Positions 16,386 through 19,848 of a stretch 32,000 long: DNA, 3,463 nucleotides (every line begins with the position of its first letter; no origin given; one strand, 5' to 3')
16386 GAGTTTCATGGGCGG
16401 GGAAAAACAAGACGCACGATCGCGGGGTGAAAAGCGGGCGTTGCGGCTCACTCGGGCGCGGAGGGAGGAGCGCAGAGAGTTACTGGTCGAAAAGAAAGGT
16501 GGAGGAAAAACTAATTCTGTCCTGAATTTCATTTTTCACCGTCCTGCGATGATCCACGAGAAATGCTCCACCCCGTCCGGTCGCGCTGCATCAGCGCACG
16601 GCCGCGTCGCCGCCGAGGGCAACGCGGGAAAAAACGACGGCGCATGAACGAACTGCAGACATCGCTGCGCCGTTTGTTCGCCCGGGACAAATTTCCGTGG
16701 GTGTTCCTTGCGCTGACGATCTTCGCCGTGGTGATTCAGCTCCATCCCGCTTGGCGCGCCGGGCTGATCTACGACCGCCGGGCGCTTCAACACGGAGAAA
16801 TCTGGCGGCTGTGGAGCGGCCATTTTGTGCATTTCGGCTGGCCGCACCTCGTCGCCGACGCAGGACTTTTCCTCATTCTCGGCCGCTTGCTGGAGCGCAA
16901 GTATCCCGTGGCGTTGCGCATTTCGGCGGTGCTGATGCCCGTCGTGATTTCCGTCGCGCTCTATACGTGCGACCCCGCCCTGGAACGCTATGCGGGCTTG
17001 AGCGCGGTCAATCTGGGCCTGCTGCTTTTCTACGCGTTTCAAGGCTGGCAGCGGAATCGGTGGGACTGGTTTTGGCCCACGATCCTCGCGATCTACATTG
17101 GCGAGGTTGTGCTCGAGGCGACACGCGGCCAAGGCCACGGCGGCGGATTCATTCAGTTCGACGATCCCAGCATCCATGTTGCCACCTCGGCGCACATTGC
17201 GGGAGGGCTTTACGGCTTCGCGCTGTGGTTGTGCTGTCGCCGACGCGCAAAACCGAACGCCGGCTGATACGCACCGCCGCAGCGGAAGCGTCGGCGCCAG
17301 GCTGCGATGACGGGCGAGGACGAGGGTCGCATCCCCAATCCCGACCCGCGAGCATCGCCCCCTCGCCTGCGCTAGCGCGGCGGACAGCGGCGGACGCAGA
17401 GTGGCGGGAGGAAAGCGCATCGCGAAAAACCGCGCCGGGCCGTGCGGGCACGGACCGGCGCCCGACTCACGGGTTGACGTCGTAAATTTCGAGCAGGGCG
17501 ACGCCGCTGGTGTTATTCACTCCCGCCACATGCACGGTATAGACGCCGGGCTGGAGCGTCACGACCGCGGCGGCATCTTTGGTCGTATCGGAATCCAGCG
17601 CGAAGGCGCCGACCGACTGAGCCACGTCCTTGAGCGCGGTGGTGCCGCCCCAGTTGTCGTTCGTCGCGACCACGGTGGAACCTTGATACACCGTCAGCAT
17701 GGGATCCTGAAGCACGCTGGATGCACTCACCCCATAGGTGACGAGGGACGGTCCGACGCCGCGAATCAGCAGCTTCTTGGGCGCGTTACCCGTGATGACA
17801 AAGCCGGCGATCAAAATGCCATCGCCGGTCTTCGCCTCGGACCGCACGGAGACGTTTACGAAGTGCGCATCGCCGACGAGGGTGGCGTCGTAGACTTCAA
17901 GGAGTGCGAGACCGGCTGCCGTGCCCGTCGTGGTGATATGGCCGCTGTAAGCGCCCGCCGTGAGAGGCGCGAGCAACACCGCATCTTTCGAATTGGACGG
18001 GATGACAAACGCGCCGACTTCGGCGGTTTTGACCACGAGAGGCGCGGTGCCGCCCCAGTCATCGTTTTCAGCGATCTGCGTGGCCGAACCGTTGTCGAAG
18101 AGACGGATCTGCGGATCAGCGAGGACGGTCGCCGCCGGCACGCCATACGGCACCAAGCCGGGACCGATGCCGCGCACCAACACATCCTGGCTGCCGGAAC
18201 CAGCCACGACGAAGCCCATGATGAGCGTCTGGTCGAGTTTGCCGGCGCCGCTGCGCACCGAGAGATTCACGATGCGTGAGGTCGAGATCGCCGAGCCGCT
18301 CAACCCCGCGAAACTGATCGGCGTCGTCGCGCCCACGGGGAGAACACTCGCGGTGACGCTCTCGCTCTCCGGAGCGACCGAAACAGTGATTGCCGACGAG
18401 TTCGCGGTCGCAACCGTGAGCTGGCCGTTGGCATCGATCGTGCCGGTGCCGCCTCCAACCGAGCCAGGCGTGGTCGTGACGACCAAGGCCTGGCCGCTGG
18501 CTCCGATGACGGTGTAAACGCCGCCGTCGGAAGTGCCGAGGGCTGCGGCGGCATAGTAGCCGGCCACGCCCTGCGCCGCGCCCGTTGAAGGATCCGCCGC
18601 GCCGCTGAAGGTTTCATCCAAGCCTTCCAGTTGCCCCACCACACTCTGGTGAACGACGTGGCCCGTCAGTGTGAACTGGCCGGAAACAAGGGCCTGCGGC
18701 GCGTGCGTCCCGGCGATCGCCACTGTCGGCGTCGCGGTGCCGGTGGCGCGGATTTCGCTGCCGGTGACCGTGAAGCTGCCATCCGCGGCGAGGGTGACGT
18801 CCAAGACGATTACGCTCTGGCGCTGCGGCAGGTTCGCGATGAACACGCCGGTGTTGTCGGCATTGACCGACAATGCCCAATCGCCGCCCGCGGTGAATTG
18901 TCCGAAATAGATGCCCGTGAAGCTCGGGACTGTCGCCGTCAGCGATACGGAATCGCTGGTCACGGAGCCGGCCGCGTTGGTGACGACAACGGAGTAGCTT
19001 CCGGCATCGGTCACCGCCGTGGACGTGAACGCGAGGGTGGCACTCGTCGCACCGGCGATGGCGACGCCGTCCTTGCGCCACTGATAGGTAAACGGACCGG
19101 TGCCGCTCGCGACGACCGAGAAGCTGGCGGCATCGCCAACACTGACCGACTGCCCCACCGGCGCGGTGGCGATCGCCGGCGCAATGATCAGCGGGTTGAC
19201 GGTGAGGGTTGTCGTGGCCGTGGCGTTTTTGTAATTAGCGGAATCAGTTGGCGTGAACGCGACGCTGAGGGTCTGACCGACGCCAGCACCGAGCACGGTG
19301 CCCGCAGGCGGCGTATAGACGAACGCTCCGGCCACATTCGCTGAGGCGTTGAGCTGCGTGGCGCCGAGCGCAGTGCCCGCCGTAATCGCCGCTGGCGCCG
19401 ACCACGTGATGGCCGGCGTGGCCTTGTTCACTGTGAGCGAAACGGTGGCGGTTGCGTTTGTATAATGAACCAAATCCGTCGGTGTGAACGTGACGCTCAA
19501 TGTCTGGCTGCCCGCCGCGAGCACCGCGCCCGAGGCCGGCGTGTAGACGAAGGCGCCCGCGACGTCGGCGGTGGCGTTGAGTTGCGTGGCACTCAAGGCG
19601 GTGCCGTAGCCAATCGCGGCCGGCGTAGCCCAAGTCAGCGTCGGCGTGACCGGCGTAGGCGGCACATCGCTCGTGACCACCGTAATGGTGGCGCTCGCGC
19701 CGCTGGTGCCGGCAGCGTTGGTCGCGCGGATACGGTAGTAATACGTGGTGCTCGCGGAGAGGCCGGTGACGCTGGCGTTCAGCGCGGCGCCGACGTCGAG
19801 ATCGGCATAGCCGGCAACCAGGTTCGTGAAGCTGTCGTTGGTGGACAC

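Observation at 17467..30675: Single ~4,400-aa secreted protein combining three different pectin-active catalytic modules (CE8, PL9-like, PL1)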

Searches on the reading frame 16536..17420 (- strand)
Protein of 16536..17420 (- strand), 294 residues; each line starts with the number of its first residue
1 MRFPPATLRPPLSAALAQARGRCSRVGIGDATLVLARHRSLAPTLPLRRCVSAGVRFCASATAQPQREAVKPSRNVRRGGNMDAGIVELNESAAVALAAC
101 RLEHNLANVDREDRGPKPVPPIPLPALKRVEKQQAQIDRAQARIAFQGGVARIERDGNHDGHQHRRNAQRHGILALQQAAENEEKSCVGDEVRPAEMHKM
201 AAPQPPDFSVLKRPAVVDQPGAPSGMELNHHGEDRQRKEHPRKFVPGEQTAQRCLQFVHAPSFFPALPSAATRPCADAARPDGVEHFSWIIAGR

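Call 6: search_protein_families(library=pfam, proteins=[window:16536-17420:-], max_evalue=0.001)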
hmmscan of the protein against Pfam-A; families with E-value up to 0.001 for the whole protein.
window:16536-17420:- (294 aa): 0 families

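Call 11: search_protein_families(library=pfam, proteins=[window:16536-17420:-], max_evalue=5)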
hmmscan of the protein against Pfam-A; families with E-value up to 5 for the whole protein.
window:16536-17420:- (294 aa): 0 families

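Call 69: find_encoding_contigs(protein=window:16536-17420:-, flank=10000, max_places=4)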
Protein window:16536-17420:- (294 aa): no gene with exactly this product is on record in the collection.

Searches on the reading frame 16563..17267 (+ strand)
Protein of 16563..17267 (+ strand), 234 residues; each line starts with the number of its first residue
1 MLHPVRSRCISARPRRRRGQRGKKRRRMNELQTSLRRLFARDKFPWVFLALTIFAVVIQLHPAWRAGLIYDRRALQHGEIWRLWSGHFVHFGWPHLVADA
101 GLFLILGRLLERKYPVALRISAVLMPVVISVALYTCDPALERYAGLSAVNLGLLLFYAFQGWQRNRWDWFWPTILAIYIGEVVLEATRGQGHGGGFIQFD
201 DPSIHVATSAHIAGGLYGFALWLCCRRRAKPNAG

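Call 73: search_protein_families(library=ncbifam, proteins=[window:16563-17267:+], max_evalue=0.01)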
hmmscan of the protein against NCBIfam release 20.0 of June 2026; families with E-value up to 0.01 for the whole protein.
window:16563-17267:+ (234 aa): 2 families
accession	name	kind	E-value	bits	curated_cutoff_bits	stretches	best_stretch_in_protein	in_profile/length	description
TIGR03902.1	rhom_GG_sort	equivalog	2.2e-32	112.1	84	1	67-223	3-154/154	rhombosortase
TIGR04239.1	rhombo_GlpG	equivalog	8.3e-05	22.4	250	1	49-172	103-226/271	rhomboid family intramembrane serine protease GlpG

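Call 74: search_protein_families(library=pfam, proteins=[window:16563-17267:+], max_evalue=0.1)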
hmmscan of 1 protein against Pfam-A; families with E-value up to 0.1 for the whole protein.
window:16563-17267:+ (234 aa): 1 family
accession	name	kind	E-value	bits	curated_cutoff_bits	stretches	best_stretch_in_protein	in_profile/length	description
PF01694.28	Rhomboid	-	1.2e-13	51.9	22.6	1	78-226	2-141/143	Rhomboid domain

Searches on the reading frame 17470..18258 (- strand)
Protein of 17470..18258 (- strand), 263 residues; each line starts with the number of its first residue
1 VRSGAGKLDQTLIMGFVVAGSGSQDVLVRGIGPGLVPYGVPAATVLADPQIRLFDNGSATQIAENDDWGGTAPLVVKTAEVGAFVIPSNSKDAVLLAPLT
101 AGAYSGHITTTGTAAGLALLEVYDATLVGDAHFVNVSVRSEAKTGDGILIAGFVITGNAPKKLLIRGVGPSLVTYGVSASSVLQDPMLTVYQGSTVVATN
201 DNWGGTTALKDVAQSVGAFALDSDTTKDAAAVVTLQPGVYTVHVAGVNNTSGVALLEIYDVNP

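Call 29: search_solved_structures(query=A1, max_evalue=10)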
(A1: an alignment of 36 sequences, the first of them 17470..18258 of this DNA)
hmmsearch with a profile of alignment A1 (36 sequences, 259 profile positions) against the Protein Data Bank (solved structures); distinct sequences matched with E-value up to 10: 1.
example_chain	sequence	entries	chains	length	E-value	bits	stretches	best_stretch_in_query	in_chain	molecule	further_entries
5ds2_A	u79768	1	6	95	0.85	12.3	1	35-107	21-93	18.1 kDa class I heat shock protein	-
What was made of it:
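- On PPC / bacterial collagen-binding domain superfamily (C-terminal repeat): The profile against PDB sequences found nothing (call 29).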

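Call 35: predict_structure(alignment_id=A1)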
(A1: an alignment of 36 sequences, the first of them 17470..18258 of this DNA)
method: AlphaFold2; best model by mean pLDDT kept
length: 263 residues; sequences in the alignment: 36
mean_pLDDT: 94.0   pTM: 0.85
mean pLDDT of the five models: 94.0, 93.8, 93.6, 93.0, 92.9
residues with pLDDT >= 90: 234; 70-90: 29; 50-70: 0; < 50: 0
segments of 3 or more residues with pLDDT < 50: none
pLDDT, mean of each block of 10 residues (from residue 1): 87 94 96 94 95 96 93 92 91 96 96 93 91 92 90 93 97 94 97 97 93 95 95 97 96 96 84
secondary structure, 60 per line:
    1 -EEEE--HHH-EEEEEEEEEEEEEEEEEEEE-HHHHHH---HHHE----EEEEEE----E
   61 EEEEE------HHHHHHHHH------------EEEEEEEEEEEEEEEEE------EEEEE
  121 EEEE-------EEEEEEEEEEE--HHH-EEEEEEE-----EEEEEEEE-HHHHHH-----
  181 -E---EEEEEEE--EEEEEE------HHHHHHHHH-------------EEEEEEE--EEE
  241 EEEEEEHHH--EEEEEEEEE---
elements in order: E2-5 E12-31 H33-38 E50-55 E60-65 H72-80 E93-109 E116-124 E132-142 E149-155 E161-168 H170-175 E186-192 E195-200 H207-215 E229-235 E238-246 E252-260
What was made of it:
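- C-terminal repeat: AF2 pLDDT 94 (call 35).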

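Call 38: fold_search(model_id=the predicted structure, library=pdb)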
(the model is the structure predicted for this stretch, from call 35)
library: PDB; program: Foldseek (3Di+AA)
matches with E <= 10: 1207; with E <= 0.001: 15
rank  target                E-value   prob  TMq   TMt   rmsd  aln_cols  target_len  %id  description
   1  5iku                  2.4e-06  1.00  0.30  0.33  17.2       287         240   10  Crystal structure of the Hathewaya histolytica ColG tandem collagen-binding domain s3as3b in the presence of calcium at  (released 2017-03-15)
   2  1cjd_B                7.6e-06  0.98  0.23  0.17  18.7       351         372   12  THE BACTERIOPHAGE PRD1 COAT PROTEIN, P3, IS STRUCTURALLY SIMILAR TO HUMAN ADENOVIRUS HEXON (released 1999-09-20)
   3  1hx6_B                3.0e-05  0.96  0.23  0.17  20.0       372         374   11  P3, THE MAJOR COAT PROTEIN OF THE LIPID-CONTAINING BACTERIOPHAGE PRD1. (released 2001-01-24)
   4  5oac_A                9.5e-05  0.80  0.19  0.18  16.1       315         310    8  FLiP major capsid protein (released 2017-07-26)
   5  9fth_A                1.0e-04  1.00  0.30  0.14  16.2       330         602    8  Open conformation of the pentameric ligand-gated ion channel, DeCLIC at pH 5 with 10mM Ca2+ (released 2024-09-11)
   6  8h2i_bE               1.1e-04  0.89  0.22  0.17  18.1       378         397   10  Near-atomic structure of five-fold averaged PBCV-1 capsid (released 2022-11-16)
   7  3df0_A                1.4e-04  0.99  0.29  0.12  16.2       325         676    9  Calcium-dependent complex between m-calpain and calpastatin (released 2008-11-11)
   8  8h2i_bD               1.6e-04  0.90  0.24  0.18  18.0       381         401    8  Near-atomic structure of five-fold averaged PBCV-1 capsid (released 2022-11-16)
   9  8h2i_aa               2.2e-04  0.75  0.20  0.14  16.9       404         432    9  Near-atomic structure of five-fold averaged PBCV-1 capsid (released 2022-11-16)
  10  3kk5_A                2.3e-04  0.80  0.21  0.15  17.4       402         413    8  Crystal structure of PBCV-1 VP54 fitted into a cryo-EM reconstruction of the virophage Sputnik (released 2009-11-17)
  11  5tip_A                2.3e-04  0.72  0.20  0.14  17.4       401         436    8  The Structure of the Major Capsid protein of PBCV-1 (released 2017-10-18)
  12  6ncl_d1               4.7e-04  0.63  0.20  0.14  17.0       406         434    8  Near-atomic structure of icosahedrally averaged PBCV-1 capsid (released 2019-01-30)
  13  5tiq_B                5.6e-04  0.72  0.22  0.15  18.0       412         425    9  The Structure of the Major Capsid protein of PBCV-1 (released 2017-10-18)
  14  1m4x_A                5.6e-04  0.66  0.20  0.15  17.2       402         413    8  PBCV-1 virus capsid, quasi-atomic model (released 2002-12-04)
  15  8h2i_bA               9.1e-04  0.89  0.27  0.16  17.0       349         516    9  Near-atomic structure of five-fold averaged PBCV-1 capsid (released 2022-11-16)
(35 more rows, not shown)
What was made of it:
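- On PPC / bacterial collagen-binding domain superfamily (C-terminal repeat): Foldseek: 5IKU at E 2.4e-6, prob 1.0; 5SV5 at prob 1.0, TM 0.66 normalised to the target (calls 35, 38).
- Closest known: Clostridial collagenase ColG, with C-terminal tandem collagen-binding domains s3a-s3b. Same: Two C-terminal PPC-fold beta-sandwiches in tandem on a secreted multi-domain enzyme (calls 35, 38).
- The best fold match is the tandem collagen-binding domains of ColG, and it also matches a PPC domain (call 38). The C-terminal module has that fold (call 38).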

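Call 62: search_protein_representatives(alignment_id=A1)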
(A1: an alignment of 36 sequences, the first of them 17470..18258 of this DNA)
Query: 36 sequences, 259 profile positions. Proteins with E-value up to 0.001 (for the whole library): 19036; up to 1e-10: 16023; up to 1e-30: 10826. The best 150 are listed.
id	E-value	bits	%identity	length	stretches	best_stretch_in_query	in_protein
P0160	3.8e-199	675.6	-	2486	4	6-259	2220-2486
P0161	2.7e-182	620.4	-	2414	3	1-259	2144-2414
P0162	2.3e-169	578.0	-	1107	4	1-259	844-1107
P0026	1.2e-163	559.3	-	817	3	2-259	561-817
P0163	7.4e-150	514.0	-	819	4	26-259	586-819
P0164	5.3e-145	498.1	-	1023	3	7-258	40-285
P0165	1.1e-144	497.1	-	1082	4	2-259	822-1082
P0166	1.5e-144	496.6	-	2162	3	16-258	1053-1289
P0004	4.1e-144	495.2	-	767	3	1-259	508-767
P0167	6.1e-140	481.5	-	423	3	22-259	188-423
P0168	8.8e-140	481.0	-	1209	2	1-259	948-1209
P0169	5.8e-139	478.3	-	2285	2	2-259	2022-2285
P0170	3.9e-136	469.1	-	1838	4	91-258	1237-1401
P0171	4.1e-136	469.0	-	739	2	1-259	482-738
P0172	8.4e-136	468.0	-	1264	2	1-258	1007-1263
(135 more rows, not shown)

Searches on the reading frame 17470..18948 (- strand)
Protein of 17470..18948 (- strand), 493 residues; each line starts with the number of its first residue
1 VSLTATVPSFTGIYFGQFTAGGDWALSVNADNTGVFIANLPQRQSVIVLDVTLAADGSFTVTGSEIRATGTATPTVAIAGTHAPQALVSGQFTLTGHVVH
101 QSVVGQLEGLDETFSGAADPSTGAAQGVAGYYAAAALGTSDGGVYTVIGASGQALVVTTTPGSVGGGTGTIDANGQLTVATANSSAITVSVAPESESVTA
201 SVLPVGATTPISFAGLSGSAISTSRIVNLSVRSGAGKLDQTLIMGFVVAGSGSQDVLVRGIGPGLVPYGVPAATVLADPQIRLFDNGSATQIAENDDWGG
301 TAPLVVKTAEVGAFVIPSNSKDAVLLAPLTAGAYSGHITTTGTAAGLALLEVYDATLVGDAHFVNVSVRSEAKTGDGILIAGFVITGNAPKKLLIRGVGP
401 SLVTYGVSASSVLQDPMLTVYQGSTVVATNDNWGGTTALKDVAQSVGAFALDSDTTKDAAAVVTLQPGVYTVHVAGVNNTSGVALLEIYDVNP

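Call 11: search_protein_families(library=pfam, proteins=[window:17470-18948:-], max_evalue=5)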
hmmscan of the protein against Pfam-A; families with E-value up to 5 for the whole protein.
seq(493 aa): 0 families

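Call 21: find_homologous_proteins(query=window:17470-18948:-, max_evalue=0.00001)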
Query seq(493 aa) (493 aa): 3012 proteins with E <= 0.00001 among 8000 candidates; the best 120 are listed.
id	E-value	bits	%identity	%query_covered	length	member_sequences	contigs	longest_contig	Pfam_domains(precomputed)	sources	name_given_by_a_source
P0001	2.1e-165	569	57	100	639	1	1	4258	PF07679.23,PF13895.13,PF13927.13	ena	-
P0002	2.1e-125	438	50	98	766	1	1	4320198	-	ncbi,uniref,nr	ncbi:hypothetical protein K0B96_11625 [Horticoccus luteus]|uniref:Uncharacterized protein n=1 Tax=Ho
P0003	1.4e-122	428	50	98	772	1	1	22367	-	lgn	-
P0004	1.9e-116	408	48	98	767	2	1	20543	-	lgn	-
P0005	1.1e-111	392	47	100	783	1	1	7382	PF24684.2,PF01436.28,PF25021.2,PF06739.18,PF08450.19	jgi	jgi:hypothetical protein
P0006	3.5e-110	387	44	98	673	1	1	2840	PF18676.7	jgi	jgi:hypothetical protein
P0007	4.3e-110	387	47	99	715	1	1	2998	PF18676.7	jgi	jgi:hypothetical protein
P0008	1.9e-109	385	47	97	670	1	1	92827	-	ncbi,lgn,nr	ncbi:MAG: hypothetical protein JSS11_11075 [Verrucomicrobia bacterium]|nr:hypothetical protein [Verr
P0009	2.4e-106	375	49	54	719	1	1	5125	PF07679.23,PF13895.13,PF13927.13,PF00047.32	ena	-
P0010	9.7e-104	366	46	97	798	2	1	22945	PF05345.19,PF01436.28,PF25021.2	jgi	jgi:hypothetical protein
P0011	1.9e-102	362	44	100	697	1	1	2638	-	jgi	jgi:hypothetical protein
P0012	1.9e-100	355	44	94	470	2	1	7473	-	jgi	jgi:hypothetical protein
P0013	4.5e-100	354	44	95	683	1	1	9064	-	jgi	jgi:hypothetical protein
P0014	8.6e-98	347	46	100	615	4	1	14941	-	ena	-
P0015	3.4e-97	345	43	100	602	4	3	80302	-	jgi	-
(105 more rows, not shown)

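Call 73: search_protein_families(library=ncbifam, proteins=[window:17470-18933:-], max_evalue=0.01)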
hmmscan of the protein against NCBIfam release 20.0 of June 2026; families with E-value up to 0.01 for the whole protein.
window:17470-18933:- (488 aa): 1 family
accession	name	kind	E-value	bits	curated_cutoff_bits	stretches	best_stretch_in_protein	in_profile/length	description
NF038127.1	FDP_fam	subfamily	8.7e-08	32.7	29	2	409-477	50-113/150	DVUA0089 family protein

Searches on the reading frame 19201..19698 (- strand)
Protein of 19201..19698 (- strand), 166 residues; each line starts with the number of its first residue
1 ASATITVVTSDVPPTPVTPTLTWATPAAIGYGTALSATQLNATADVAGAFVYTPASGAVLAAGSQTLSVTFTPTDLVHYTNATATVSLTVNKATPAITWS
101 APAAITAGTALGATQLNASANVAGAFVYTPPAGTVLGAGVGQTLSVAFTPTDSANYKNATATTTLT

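Call 11: search_protein_families(library=pfam, proteins=[window:19201-19698:-], max_evalue=5)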
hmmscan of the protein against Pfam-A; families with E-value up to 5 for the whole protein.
seq(166 aa): 7 families
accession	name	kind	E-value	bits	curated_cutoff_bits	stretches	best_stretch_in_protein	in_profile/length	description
PF24507.1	Ig_CFAP65_4th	-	3.3e-09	37.4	27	2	46-84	21-59/76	CFAP65, fourth Ig-like domain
PF22544.2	HYDIN_VesB_CFA65-like_Ig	-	5.1e-07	30.3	25.5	2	41-96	40-92/100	HYDIN/CFA65/VesB-like, Ig-like domain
PF15780.11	ASH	-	5.4e-06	27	27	1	47-92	50-92/98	Abnormal spindle-like microcephaly-assoc'd, ASPM-SPD-2-Hydin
PF25249.1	Ig_CFAP65_7th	-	2.1e-05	24.7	28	2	42-82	40-80/120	CFAP65, seventh Ig-like domain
PF22065.2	Cep192_D7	-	9.3e-05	22.7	27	1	48-79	65-96/125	Cep192 domain 7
PF22067.2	Cep192_D3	-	0.051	14.1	27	0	47-86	43-82/99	Cep192 domain 3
PF01081.25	Aldolase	-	0.07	13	27.8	2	27-73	60-106/196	KDPG and KHG aldolase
